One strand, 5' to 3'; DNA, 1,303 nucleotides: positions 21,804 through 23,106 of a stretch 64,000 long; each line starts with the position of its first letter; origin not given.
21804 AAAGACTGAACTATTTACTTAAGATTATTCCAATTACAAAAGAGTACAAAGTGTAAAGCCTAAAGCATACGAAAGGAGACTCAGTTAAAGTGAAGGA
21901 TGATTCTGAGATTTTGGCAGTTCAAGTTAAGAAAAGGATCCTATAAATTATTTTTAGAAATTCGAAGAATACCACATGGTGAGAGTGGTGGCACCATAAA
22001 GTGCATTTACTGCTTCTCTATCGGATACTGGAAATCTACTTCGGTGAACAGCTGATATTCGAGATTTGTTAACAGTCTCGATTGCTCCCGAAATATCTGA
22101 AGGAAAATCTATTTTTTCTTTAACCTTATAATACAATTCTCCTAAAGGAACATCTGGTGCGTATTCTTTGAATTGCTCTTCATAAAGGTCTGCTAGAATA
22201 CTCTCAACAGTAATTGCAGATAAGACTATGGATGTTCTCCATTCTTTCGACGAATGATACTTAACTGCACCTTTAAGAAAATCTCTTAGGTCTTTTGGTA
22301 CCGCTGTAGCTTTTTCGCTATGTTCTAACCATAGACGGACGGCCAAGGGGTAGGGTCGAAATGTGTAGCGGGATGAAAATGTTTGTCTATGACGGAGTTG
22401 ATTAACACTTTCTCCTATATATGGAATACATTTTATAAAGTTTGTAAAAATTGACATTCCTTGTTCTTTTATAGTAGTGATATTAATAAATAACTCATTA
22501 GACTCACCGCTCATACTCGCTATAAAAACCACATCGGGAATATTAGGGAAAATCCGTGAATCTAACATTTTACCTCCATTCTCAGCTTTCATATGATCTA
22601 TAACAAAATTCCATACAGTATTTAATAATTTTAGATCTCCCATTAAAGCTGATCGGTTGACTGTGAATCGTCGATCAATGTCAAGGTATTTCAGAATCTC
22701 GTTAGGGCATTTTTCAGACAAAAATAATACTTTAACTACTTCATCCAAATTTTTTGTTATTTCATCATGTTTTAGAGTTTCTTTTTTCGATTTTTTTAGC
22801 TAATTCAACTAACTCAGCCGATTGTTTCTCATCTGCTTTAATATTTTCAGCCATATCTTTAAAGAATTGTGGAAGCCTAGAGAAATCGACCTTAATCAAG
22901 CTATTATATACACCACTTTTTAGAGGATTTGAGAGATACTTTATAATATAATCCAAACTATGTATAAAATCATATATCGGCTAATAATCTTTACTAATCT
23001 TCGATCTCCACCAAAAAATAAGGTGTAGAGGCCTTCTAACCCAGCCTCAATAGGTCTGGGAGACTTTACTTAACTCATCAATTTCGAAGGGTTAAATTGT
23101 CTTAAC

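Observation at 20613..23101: AT-rich island between thrC and hisS encoding two unrelated HEPN-motif (Rx4H) proteins plus a small upstream ORF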

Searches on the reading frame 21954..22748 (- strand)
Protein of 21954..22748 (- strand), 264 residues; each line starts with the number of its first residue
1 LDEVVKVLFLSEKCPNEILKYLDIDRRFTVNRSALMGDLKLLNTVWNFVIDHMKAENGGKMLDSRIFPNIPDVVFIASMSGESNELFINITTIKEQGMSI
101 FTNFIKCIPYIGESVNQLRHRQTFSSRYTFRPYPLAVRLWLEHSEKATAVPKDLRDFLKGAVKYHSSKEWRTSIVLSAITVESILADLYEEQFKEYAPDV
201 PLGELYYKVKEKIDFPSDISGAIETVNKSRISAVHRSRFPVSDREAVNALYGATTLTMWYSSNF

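Call 3: search_protein_families(library=pfam, proteins=[window:21954-22748:-], max_evalue=1)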
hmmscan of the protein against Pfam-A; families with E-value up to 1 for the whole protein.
window:21954-22748:- (264 aa): 0 families

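Call 4: search_protein_families(library=padloc, proteins=[window:21954-22748:-], max_evalue=1)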
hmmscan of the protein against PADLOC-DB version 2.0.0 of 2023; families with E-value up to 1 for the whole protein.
window:21954-22748:- (264 aa): 1 family
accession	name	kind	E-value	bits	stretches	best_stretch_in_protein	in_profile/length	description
PDLC02213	QatB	-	0.017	13.1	1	144-194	232-282/294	-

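Call 7: find_homologous_proteins(query=window:21954-22748:-, max_evalue=0.01)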
Query window:21954-22748:- (264 aa): 144 proteins with E <= 0.01 among 614 candidates; the best 120 are listed.
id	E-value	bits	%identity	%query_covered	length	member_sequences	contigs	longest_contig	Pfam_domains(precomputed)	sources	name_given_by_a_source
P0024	1.1e-172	590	100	100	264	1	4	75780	-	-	-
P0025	3.0e-92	327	61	96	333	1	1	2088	-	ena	-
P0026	6.0e-90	319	58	97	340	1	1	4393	-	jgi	-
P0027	3.6e-89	317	58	100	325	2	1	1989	-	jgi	-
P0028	1.2e-88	315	59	96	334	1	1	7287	-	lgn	-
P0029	1.8e-88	314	59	97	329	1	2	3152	-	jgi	-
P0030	2.9e-88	314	57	97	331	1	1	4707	-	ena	-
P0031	5.9e-87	309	59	96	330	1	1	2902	-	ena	-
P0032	6.6e-87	309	57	96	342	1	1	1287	-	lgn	-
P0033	8.5e-87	309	58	95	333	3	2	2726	-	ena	-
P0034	2.2e-85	304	67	78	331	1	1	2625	-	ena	-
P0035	2.0e-84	301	55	98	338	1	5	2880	-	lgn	-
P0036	2.0e-83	298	66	77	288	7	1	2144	-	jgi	-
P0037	2.2e-83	298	59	97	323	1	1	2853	-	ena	-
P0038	7.9e-83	296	53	98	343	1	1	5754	-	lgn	-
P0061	2.8e-74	268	50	99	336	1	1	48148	-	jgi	jgi:hypothetical protein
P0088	1.7e-65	239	56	77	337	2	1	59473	-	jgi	jgi:hypothetical protein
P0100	1.4e-62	229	56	76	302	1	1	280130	-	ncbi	ncbi:MAG: hypothetical protein QXQ94_00075 [Candidatus Bathyarchaeia archaeon]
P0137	8.9e-55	204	44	99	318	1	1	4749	PF05168.20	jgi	-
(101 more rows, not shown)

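Call 24: search_solved_structures(query=A3, max_evalue=10, show_alignments=2)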
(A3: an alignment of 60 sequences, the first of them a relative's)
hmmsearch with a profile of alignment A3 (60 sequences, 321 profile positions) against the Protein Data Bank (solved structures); distinct sequences matched with E-value up to 10: 4.
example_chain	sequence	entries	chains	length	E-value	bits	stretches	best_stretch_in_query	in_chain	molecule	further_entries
4zry_B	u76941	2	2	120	0.34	13.5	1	20-83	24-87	Keratin, type II cytoskeletal 1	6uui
6fia_A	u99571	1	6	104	0.91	12.1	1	50-123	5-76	LINE-1 retrotransposable element ORF1 protein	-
2xzr_A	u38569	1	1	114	0.98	12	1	18-98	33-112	IMMUNOGLOBULIN-BINDING PROTEIN EIBD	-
8w6e_A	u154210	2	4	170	7.9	9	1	24-92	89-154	HBC599 in complex with wFAP1.1 | wFAP1.1 structure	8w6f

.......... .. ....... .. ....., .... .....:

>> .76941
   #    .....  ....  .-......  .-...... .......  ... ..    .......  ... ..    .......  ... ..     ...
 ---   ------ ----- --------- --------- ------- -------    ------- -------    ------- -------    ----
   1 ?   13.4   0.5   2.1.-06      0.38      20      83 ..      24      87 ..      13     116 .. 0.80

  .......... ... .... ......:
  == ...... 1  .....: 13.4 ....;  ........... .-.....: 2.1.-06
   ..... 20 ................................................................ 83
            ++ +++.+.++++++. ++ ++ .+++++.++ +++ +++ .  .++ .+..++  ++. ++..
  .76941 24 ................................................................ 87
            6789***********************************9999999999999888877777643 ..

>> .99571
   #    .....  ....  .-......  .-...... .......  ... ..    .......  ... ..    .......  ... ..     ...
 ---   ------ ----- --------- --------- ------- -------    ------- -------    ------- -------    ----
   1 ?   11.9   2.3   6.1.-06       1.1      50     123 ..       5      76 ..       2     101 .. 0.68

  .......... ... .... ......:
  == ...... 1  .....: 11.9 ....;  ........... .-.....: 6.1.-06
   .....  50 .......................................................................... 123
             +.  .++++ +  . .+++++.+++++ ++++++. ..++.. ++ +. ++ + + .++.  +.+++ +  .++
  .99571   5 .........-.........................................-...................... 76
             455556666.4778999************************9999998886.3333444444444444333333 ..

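Call 25: search_protein_families(library=pfam, alignment_id=A3, max_evalue=1)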
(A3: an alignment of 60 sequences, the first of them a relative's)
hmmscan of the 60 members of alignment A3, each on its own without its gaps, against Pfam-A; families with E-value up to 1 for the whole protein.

A. member 1, P0027 (325 aa): 1 family
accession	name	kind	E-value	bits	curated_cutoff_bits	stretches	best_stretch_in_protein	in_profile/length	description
PF05168.19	HEPN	-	0.082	13.5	22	0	228-320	21-113/117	HEPN domain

B. families by the number of members that match (of 60 scanned): 44 families (the first 25 are shown)
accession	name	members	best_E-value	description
PF05168.19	HEPN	36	9.3e-06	HEPN domain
PF17190.9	RecG_N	2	0.031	RecG N-terminal helical domain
PF15414.12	DUF4621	2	0.057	Protein of unknown function (DUF4621)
PF03979.19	Sigma70_r1_1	2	0.13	Sigma-70 factor, region 1.1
PF18501.6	REC1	1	0.00019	Alpha helical recognition lobe domain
PF08365.16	IGF2_C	1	0.0059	Insulin-like growth factor II E-peptide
PF16795.10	Phage_integr_3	1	0.0069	Archaeal phage integrase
PF03172.18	HSR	1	0.01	HSR domain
PF20292.4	MC7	1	0.011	ABC-three component (ABC-3C) system Middle Component 7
PF03673.18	UPF0128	1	0.015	Uncharacterised protein family (UPF0128)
PF25617.1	PhiKZ_gp86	1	0.026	Bacteriophage PhiKZ vertex-binding protein gp86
PF09239.17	Topo-VIb_trans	1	0.027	Topoisomerase VI B subunit, transducer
PF16802.11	DUF5070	1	0.027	Domain of unknown function (DUF5070)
PF25792.1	BREX_BrxC_helical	1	0.044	BREX ATP-binding protein BrxC alpha helical domain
PF14842.11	FliG_N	1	0.047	FliG N-terminal domain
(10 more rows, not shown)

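Call 31: find_encoding_contigs(protein=P0100, flank=8000, max_places=2)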
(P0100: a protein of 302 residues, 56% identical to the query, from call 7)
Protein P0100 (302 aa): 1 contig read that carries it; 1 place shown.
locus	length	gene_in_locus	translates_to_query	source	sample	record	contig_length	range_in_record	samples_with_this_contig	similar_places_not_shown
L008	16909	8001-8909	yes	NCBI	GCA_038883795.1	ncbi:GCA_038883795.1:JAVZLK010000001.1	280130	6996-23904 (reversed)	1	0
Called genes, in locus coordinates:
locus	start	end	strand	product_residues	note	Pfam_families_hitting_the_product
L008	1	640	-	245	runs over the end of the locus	PF01209:Ubie_methyltran (weak), PF13489:Methyltransf_23, PF13847:Methyltransf_31, PF08241:Methyltransf_11, PF08242:Methyltransf_12, PF13649:Methyltransf_25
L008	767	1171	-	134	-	-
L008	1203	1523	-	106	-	-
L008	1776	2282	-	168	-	-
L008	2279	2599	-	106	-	-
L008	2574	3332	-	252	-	PF19538:DUF6062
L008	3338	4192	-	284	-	PF00432:Prenyltrans (weak), PF05817:Ribophorin_II (faint), PF00432:Prenyltrans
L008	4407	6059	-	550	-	PF00118:Cpn60_TCP1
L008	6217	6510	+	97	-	PF02597:ThiS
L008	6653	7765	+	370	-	PF04055:Radical_SAM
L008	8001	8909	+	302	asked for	-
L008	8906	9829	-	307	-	-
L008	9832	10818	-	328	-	PF20903:SPL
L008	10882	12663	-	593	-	PF00009:GTP_EFTU, PF01926:MMR_HSR1 (weak), PF03144:GTP_EFTU_D2 (faint), PF11987:IF-2, PF14578:GTP_EFTU_D4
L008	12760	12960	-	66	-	-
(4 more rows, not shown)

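Call 32: find_encoding_contigs(protein=P0061, flank=8000, max_places=2)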
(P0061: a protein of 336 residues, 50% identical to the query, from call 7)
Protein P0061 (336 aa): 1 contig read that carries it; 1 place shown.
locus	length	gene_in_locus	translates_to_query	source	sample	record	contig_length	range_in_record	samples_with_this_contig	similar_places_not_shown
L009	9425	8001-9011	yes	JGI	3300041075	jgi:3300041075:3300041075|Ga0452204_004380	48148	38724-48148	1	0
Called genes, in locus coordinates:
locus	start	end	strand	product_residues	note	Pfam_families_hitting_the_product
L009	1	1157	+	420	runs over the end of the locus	PF13393:tRNA-synt_His, PF00587:tRNA-synt_2b, PF03129:HGTP_anticodon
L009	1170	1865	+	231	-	PF17032:Zn_ribbon_15 (faint), PF24460:DUF7575 (faint), PF12773:DZR, PF13240:Zn_Ribbon_1 (faint)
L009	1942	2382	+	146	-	-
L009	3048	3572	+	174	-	PF13365:Trypsin_2 (weak)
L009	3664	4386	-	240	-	PF13489:Methyltransf_23, PF08241:Methyltransf_11, PF08242:Methyltransf_12 (weak), PF13649:Methyltransf_25, PF13847:Methyltransf_31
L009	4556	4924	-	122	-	PF09921:DUF2153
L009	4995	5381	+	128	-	-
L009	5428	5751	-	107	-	PF18653:Arcadin_1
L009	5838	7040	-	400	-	PF02540:NAD_synthase, PF01171:ATP_bind_3, PF00958:GMP_synt_C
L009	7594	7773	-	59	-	PF07411:DUF1508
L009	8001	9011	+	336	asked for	-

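Call 34: predict_structure(alignment_id=A3)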
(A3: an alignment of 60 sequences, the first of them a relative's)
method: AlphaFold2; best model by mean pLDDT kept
length: 325 residues; sequences in the alignment: 60
mean_pLDDT: 93.8   pTM: 0.89
mean pLDDT of the five models: 93.8, 92.9, 92.7, 92.4, 92.3
residues with pLDDT >= 90: 277; 70-90: 34; 50-70: 14; < 50: 0
segments of 3 or more residues with pLDDT < 50: none
pLDDT, mean of each block of 10 residues (from residue 1): 97 98 98 97 94 94 95 93 93 77 67 75 91 95 96 98 98 98 98 98 95 97 97 98 98 98 98 97 98 84 95 98 95
secondary structure, 60 per line:
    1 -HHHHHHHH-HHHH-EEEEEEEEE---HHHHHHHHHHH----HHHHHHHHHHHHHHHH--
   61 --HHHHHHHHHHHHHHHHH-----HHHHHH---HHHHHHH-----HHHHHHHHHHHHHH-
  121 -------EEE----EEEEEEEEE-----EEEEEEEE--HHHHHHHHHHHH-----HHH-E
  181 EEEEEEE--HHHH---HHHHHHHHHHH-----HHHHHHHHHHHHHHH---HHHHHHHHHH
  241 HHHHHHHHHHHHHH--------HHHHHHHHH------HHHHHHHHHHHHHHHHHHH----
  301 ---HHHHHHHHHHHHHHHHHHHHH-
elements in order: H2-9 H11-14 E16-24 H28-38 H43-58 H63-79 H85-90 H94-100 H106-119 E128-130 E135-143 E149-156 H159-170 E180-187 H190-193 H197-207 H213-227 H231-254 H263-271 H278-296 H304-324

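Call 37: fold_search(model_id=the predicted structure, library=pdb)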
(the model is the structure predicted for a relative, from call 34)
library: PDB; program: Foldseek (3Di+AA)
matches with E <= 10: 240; with E <= 0.001: 0
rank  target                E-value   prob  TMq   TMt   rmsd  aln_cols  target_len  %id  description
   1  9i2q_A                1.4e-01  0.09  0.13  0.08  23.5       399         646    9  Wzc-K540M-3YE MgADP C1 (released 2025-04-30)
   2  1o3u                  1.9e-01  1.00  0.28  0.69   4.3       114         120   10  Crystal structure of an hepn domain protein (tm0613) from thermotoga maritima at 1.75 A resolution (released 2003-04-22)
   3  1ufb_A                2.8e-01  1.00  0.27  0.59   4.8       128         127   15  Crystal structure of TT1696 from Thermus thermophilus HB8 (released 2003-11-28)
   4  3edt_D                3.0e-01  0.35  0.18  0.21  15.8       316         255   10  Crystal structure of the mutated S328N hKLC2 TPR domain (released 2009-02-10)
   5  8st1_A                3.2e-01  0.12  0.13  0.12  23.0       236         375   11  The 3alpha2beta stoichiometry of human alpha4beta2 nicotinic acetylcholine receptor in complex with acetylcholine and  (released 2024-02-07)
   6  1h6g_A                3.7e-01  0.16  0.16  0.19  19.3       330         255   12  alpha-catenin M-domain (released 2001-08-07)
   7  5xan_B                3.7e-01  0.10  0.15  0.09  24.1       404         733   10  Crystal structure of SecDF in I form (P212121 space group) (released 2017-05-17)
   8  1wol                  4.8e-01  1.00  0.28  0.70   5.2       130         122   16  Crystal Structure of ST0689, an archaeal HEPN homologue (released 2005-11-22)
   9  7nhr_A                4.8e-01  0.06  0.13  0.07  23.7       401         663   11  Putative transmembrane protein Wzc K540M C1 (released 2021-08-25)
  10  3o10_C                5.0e-01  0.99  0.30  0.65   7.0       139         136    9  Crystal structure of the HEPN domain from human sacsin (released 2011-03-30)
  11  6cnk_B                5.3e-01  0.08  0.10  0.09  24.8       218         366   12  Structure of the 3alpha2beta stiochiometry of the human Alpha4Beta2 nicotinic receptor (released 2018-05-02)
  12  6cnj_A                6.0e-01  0.08  0.10  0.10  23.9       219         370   13  Structure of the 2alpha3beta stiochiometry of the human Alpha4Beta2 nicotinic receptor (released 2018-05-02)
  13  3o10_A                6.3e-01  0.99  0.30  0.63   6.9       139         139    9  Crystal structure of the HEPN domain from human sacsin (released 2011-03-30)
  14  9exo_A                7.6e-01  0.04  0.13  0.08  23.7       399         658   11  Wzc-K540M-2YE MgADP C1 (released 2025-04-23)
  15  8jh1_A                7.9e-01  0.16  0.20  0.15  14.6       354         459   10  Crystal Structure of the Csm6 Y161A mutant from Thermus thermophilus HB8 in complex with cyclic-tetraadenylate (cA4) (released 2023-12-13)
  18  2hsb                  1.1e+00  0.99  0.29  0.69   2.7       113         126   10  Crystal structure of a hepn domain containing protein (af_0298) from archaeoglobus fulgidus at 1.95 A resolution (released 2006-08-15)
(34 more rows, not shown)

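Call 53: search_protein_families(library=ncbifam, proteins=[window:21954-22748:-, P0027, P0137], max_evalue=1)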
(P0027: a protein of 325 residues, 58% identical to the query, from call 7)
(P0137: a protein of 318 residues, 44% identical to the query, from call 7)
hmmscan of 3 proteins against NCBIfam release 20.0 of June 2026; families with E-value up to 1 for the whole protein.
window:21954-22748:- (264 aa): 0 families

P0027 (325 aa): 2 families
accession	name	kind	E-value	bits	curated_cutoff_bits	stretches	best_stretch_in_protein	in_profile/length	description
TIGR03403.1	nifS_epsilon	equivalog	0.16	10.8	587.7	1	116-163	262-308/382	NifS family cysteine desulfurase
NF041924.1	QatB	equivalog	0.18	11.7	100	1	212-254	137-179/179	Qat anti-phage system associated protein QatB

P0137 (318 aa): 0 families

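Call 54: find_related_loci(query=A3, collection=viral_contigs, flank=8000)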
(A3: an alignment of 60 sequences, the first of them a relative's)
Query A3 (325 aa) in viral_contigs; peptide patterns used: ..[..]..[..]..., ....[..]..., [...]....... (x = any residue, [..] = any of these).
39 stretches matched a pattern, but none encodes a relative of the query by tblastn (E <= 1e-3).

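Call 56: find_related_loci(query=A3, collection=metagenome_contigs, flank=6000)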
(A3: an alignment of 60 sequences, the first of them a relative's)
Query A3 (325 aa) in metagenome_contigs; peptide patterns used: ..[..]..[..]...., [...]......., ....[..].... (x = any residue, [..] = any of these).
291 stretches matched a pattern; 65 encode a relative of the query (tblastn E <= 1e-3); 65 distinct loci.
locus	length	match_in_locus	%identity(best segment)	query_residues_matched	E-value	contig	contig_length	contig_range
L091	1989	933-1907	100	1-325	0e+0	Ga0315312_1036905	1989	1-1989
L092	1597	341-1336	58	1-325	3e-124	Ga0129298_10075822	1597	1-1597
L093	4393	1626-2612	49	1-325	5e-102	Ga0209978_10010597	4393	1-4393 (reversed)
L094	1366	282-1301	50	1-325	2e-108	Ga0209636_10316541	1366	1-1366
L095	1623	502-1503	47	1-325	8e-96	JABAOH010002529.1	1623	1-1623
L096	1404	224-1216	48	7-325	1e-94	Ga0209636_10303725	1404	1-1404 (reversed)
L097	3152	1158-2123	44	1-325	2e-84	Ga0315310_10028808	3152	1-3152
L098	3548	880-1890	43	1-325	6e-82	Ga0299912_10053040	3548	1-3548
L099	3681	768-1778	43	1-325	8e-82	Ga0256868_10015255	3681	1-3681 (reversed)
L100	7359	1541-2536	44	1-323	3e-80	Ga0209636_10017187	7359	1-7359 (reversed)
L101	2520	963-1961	42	1-325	1e-79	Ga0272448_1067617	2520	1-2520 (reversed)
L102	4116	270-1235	44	1-324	4e-77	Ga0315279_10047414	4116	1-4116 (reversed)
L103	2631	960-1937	42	7-325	2e-75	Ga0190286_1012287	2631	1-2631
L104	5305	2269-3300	39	1-325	2e-72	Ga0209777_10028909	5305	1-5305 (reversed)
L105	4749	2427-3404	40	1-325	2e-72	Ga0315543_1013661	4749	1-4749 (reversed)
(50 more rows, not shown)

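Call 78: search_protein_families(library=phrogs, proteins=[window:21954-22748:-, P0027, P0088], max_evalue=0.1)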
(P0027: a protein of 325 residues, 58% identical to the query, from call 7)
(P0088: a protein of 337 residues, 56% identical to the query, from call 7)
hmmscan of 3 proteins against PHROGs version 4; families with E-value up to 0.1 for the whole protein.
window:21954-22748:- (264 aa): 0 families

P0027 (325 aa): 1 family
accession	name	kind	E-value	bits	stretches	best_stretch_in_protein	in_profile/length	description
phrog_20741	-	unknown function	0.029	15.4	0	63-102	5-39/49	-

P0088 (337 aa): 0 families

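Call 79: search_protein_families(library=padloc, alignment_id=A3, max_evalue=0.1)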
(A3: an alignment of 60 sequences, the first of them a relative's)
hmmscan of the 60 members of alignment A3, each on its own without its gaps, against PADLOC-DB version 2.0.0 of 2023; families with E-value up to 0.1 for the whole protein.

A. member 1, P0027 (325 aa): 2 families
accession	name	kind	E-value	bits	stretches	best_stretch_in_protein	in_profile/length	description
PDLC02211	QatB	-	0.0017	16.3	1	212-255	138-181/191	-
PDLC02213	QatB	-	0.017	13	1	213-255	240-282/294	-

B. families by the number of members that match (of 60 scanned): 17 families
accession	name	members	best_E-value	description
PDLC02213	QatB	8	0.0044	-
PDLC02211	QatB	6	0.00043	-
PDLC01231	Cas12a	1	5.2e-05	Cas12a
PDLC01229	Cas12a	1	0.00025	CAS-V-A; effector__SPE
PDLC01227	Cas12a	1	0.00052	"CRISPR-associated protein Cpf1, subtype PREFRAN"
PDLC01228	Cas12a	1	0.0013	Cas12a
PDLC03863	LmuB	1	0.0042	-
PDLC01936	CARF7--CARF_RelE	1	0.0083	-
PDLC03815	RTasDUF1848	1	0.0096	DRT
PDLC01236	Cas12a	1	0.01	Cas12a_M28_V-A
PDLC01233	Cas12a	1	0.011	Cas12a_M11_V-A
PDLC04483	PDC-M16B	1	0.011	-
PDLC01234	Cas12a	1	0.014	Cas12a_M13_V-A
PDLC00846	E1-E2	1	0.017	E1-E2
PDLC01502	Cmr5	1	0.022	CAS-III-B; effector_SS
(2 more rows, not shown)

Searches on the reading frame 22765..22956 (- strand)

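Call 3: search_protein_families(library=pfam, proteins=[window:22765-22956:-], max_evalue=1)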
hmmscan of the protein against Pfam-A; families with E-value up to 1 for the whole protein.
window:22765-22956:- (63 aa): 1 family
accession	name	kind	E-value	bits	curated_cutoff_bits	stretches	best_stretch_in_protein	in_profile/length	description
PF22879.1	AIPR_N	-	0.031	14.7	28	1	7-61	54-109/151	Abortive infection phage resistance protein N-terminal domain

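Call 4: search_protein_families(library=padloc, proteins=[window:22765-22956:-], max_evalue=1)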
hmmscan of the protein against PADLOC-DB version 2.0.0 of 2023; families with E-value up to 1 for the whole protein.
window:22765-22956:- (63 aa): 0 families
